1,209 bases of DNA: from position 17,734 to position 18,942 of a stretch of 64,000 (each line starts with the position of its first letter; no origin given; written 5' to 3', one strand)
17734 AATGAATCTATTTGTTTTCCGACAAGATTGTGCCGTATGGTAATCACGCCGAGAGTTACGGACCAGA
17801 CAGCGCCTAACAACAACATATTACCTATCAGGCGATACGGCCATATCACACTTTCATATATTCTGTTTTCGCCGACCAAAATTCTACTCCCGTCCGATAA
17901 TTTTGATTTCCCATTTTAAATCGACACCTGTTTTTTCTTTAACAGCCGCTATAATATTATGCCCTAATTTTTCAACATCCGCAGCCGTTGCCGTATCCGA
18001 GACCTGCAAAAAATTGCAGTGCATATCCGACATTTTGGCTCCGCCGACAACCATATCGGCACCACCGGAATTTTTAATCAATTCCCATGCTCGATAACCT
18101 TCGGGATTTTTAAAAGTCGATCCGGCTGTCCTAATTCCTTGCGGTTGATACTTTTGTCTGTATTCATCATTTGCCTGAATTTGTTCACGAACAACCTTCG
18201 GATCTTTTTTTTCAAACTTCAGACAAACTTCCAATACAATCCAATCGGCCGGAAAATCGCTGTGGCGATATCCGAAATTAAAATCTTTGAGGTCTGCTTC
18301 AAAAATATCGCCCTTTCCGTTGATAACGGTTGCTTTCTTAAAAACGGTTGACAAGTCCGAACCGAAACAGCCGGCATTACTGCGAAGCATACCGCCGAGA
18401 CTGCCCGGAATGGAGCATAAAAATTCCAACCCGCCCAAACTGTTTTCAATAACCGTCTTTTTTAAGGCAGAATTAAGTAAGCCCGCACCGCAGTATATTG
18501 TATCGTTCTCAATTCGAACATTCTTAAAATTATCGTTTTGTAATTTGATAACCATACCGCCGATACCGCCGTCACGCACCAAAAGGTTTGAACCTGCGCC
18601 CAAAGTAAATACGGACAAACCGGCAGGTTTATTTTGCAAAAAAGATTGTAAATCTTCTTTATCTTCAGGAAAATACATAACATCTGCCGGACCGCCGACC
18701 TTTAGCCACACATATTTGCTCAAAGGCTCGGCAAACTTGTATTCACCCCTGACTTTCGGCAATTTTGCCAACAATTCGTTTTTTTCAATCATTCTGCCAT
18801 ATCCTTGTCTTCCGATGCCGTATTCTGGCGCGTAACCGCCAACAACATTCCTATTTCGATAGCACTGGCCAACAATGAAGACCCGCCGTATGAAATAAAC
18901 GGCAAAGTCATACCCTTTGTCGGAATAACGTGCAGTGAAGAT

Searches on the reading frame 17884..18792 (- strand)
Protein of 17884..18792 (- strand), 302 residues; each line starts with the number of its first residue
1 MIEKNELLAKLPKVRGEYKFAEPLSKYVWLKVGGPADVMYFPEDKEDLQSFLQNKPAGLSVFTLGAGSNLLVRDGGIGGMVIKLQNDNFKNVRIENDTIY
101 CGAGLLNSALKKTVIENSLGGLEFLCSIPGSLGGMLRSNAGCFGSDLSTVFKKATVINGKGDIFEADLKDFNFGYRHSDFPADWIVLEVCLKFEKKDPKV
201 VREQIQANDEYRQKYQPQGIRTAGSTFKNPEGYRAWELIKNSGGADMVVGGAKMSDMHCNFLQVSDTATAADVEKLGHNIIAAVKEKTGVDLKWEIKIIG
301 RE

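Call 37: find_encoding_contigs(protein=window:17884-18792:-, flank=10000, max_places=1)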
Protein window:17884-18792:- (302 aa): 5 contigs read that carry it; 1 place shown.
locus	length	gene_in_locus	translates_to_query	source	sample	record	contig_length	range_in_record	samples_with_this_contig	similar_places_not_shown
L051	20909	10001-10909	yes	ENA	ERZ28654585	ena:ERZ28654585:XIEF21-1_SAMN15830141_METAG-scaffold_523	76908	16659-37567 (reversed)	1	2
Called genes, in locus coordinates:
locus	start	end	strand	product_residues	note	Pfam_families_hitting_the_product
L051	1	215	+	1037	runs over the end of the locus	PF03797:Autotransporter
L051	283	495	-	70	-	PF13597:NRDD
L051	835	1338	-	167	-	-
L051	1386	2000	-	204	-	PF00657:Lipase_GDSL, PF13472:Lipase_GDSL_2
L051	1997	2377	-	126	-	PF02823:ATP-synt_DE_N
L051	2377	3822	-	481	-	PF02874:ATP-synt_ab_N, PF00006:ATP-synt_ab, PF22919:ATP-synt_VA_C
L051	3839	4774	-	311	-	PF00231:ATP-synt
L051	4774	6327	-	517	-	PF02874:ATP-synt_ab_N, PF00006:ATP-synt_ab, PF00306:ATP-synt_ab_C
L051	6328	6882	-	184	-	PF00213:OSCP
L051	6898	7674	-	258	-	-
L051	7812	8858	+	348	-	PF10555:MraY_sig1 (weak), PF00953:Glycos_transf_4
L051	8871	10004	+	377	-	PF01098:FTSW_RODA_SPOVE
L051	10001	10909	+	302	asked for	PF01565:FAD_binding_4, PF02873:MurB_C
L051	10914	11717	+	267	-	PF08478:POTRA_1, PF03799:FtsQ_DivIB_C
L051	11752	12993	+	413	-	PF11104:PilM_2 (faint), PF14450:FtsA, PF02491:SHS2_FTSA, PF06277:EutA (weak), PF06723:MreB_Mbl, PF14450:FtsA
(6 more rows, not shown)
